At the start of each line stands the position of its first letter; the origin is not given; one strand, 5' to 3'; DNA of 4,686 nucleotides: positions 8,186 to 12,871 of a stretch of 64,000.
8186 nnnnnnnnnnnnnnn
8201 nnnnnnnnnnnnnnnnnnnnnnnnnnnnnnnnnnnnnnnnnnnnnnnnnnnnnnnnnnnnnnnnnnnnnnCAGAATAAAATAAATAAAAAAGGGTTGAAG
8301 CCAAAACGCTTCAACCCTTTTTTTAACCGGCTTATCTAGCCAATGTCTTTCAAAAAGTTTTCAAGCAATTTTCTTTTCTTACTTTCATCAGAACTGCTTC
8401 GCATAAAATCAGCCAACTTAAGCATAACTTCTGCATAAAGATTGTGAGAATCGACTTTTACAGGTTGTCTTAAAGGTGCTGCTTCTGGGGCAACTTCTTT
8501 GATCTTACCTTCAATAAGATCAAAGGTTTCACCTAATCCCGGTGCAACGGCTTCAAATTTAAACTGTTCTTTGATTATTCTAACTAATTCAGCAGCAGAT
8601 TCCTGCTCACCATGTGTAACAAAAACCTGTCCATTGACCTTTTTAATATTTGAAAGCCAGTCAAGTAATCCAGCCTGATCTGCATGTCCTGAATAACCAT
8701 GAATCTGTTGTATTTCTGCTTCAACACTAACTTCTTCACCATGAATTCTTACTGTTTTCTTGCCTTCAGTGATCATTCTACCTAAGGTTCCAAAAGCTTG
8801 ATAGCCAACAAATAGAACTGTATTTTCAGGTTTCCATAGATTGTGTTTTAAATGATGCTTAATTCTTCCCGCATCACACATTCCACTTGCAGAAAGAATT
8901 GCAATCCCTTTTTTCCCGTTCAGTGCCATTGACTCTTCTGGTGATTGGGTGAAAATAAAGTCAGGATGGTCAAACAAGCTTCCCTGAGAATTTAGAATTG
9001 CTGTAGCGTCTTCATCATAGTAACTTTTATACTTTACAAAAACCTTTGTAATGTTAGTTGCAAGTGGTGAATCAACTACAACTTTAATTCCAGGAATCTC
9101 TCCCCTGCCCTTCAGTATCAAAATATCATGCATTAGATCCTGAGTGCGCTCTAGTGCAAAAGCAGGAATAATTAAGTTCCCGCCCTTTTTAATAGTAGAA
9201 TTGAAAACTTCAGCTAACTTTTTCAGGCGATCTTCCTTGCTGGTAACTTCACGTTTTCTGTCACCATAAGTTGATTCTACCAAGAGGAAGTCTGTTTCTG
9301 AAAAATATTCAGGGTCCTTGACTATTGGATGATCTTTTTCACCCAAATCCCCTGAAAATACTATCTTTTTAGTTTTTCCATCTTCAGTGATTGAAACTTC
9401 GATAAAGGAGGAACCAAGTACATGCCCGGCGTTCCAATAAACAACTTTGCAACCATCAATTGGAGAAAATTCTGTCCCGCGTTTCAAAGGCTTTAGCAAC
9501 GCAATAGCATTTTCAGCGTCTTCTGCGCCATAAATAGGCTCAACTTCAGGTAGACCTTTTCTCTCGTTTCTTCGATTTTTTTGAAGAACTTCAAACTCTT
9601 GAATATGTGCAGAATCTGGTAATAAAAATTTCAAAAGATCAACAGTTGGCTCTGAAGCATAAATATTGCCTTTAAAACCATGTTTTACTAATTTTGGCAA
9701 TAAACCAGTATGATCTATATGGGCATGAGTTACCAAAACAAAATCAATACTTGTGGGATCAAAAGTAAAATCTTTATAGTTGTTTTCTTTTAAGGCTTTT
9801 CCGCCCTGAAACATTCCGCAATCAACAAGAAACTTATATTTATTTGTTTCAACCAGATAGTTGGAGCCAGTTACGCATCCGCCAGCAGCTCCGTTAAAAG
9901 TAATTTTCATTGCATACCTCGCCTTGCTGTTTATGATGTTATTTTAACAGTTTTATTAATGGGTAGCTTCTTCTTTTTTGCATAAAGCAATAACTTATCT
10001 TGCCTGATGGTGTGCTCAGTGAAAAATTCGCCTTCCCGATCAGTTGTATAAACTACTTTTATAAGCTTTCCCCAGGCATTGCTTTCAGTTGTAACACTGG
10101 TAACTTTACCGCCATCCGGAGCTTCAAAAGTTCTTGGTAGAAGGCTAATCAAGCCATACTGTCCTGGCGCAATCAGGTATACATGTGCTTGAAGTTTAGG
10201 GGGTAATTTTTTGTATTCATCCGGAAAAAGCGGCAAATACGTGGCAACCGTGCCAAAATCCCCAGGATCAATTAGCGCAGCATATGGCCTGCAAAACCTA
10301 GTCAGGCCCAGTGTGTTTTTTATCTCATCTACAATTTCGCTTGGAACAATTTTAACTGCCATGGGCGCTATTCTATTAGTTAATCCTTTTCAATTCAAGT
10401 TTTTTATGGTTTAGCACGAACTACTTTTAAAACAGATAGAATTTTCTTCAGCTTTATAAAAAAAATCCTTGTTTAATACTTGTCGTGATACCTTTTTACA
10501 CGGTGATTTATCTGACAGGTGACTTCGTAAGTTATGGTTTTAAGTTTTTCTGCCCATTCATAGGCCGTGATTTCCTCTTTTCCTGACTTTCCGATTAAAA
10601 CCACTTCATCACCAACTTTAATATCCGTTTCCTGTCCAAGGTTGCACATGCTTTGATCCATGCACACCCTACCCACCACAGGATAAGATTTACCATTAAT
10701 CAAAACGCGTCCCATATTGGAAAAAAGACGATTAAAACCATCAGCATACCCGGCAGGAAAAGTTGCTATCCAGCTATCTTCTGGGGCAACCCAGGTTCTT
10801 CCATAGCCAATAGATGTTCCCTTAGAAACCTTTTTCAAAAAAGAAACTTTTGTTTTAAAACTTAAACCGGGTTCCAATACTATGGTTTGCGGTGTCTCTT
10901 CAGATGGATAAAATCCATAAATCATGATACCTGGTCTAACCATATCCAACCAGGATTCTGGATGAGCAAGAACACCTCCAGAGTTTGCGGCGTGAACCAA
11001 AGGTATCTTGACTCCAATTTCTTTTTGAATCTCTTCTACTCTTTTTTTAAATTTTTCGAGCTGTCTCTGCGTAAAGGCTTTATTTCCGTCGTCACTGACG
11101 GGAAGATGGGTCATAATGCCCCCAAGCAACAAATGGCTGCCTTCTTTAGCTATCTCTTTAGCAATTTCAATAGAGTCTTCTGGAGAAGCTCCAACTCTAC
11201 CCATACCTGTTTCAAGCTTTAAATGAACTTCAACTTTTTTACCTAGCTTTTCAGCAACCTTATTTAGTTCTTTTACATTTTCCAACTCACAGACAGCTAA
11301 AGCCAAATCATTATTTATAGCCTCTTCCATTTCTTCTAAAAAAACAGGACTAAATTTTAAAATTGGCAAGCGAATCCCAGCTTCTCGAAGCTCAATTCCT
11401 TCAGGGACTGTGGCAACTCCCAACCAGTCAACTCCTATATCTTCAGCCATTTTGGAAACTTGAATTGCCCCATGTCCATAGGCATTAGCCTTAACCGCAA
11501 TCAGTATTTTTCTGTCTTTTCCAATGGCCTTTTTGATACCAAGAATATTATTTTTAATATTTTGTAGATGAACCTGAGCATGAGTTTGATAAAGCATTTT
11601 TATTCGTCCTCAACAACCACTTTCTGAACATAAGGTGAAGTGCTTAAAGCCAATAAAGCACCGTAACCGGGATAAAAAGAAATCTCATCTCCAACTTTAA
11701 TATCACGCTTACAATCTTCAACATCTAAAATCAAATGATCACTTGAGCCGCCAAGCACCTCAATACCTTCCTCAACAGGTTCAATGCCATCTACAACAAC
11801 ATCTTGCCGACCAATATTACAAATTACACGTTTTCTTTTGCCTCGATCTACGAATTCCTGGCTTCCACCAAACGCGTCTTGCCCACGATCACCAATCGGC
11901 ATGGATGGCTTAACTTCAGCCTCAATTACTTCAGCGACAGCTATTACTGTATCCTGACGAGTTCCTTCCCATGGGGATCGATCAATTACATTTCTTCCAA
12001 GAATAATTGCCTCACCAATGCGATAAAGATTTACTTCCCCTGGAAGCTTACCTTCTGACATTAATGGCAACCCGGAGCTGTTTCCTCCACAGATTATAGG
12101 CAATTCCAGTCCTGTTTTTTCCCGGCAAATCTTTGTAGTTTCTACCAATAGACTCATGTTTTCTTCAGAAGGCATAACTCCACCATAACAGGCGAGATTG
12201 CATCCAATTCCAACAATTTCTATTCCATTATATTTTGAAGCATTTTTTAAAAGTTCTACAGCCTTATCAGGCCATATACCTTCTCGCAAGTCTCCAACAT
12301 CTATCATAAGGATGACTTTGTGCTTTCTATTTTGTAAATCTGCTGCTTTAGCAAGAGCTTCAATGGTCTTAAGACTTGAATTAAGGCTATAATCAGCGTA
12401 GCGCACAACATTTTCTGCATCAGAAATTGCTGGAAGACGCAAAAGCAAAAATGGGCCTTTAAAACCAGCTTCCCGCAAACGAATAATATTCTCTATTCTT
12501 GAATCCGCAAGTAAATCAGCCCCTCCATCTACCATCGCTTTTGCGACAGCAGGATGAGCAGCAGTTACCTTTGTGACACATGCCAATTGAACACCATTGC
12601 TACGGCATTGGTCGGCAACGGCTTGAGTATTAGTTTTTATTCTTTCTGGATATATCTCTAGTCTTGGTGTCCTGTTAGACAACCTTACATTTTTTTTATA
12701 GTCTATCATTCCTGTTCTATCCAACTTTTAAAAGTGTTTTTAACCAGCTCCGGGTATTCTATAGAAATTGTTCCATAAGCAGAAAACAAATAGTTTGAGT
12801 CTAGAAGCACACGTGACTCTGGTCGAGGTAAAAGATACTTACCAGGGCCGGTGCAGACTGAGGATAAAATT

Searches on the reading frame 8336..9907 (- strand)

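Call 59: search_protein_families(library=pfam, proteins=[window:8336-9907:-], max_evalue=0.00001)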
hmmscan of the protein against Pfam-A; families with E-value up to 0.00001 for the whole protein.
window:8336-9907:- (523 aa): 5 families
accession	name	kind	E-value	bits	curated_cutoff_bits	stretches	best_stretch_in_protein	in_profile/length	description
PF10996.14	Beta-Casp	-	1.8e-33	116.1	27.7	1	255-379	1-120/120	Beta-Casp domain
PF00753.33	Lactamase_B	-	3.6e-17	63.4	22.7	1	10-199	2-161/196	Metallo-beta-lactamase superfamily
PF07521.17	RMMBL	-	2.7e-16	59.8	21.6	1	393-456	2-63/63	Zn-dependent metallo-hydrolase RNA specificity domain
PF12706.13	Lactamase_B_2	-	2.1e-09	37.7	27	1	26-218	3-171/200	Beta-lactamase superfamily domain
PF16661.11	Lactamase_B_6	-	1.9e-07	31.1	27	1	18-175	1-153/193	Metallo-beta-lactamase superfamily domain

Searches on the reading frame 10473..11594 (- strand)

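Call 59: search_protein_families(library=pfam, proteins=[window:10473-11594:-], max_evalue=0.00001)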
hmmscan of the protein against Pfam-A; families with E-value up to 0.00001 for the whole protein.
window:10473-11594:- (373 aa): 2 families
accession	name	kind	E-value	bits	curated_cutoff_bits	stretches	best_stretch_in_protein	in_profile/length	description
PF01168.26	Ala_racemase_N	-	4e-66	223.3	24.1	1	8-230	1-220/220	Alanine racemase, N-terminal domain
PF00842.27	Ala_racemase_C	-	5.3e-47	159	25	1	244-369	2-126/127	Alanine racemase, C-terminal domain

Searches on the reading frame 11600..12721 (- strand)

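Call 59: search_protein_families(library=pfam, proteins=[window:11600-12721:-], max_evalue=0.00001)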
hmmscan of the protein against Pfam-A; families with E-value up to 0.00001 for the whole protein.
window:11600-12721:- (373 aa): 1 family
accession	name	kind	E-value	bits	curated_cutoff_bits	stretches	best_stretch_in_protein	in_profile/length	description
PF01168.26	Ala_racemase_N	-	1.9e-29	103.4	24.1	1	26-240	4-216/220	Alanine racemase, N-terminal domain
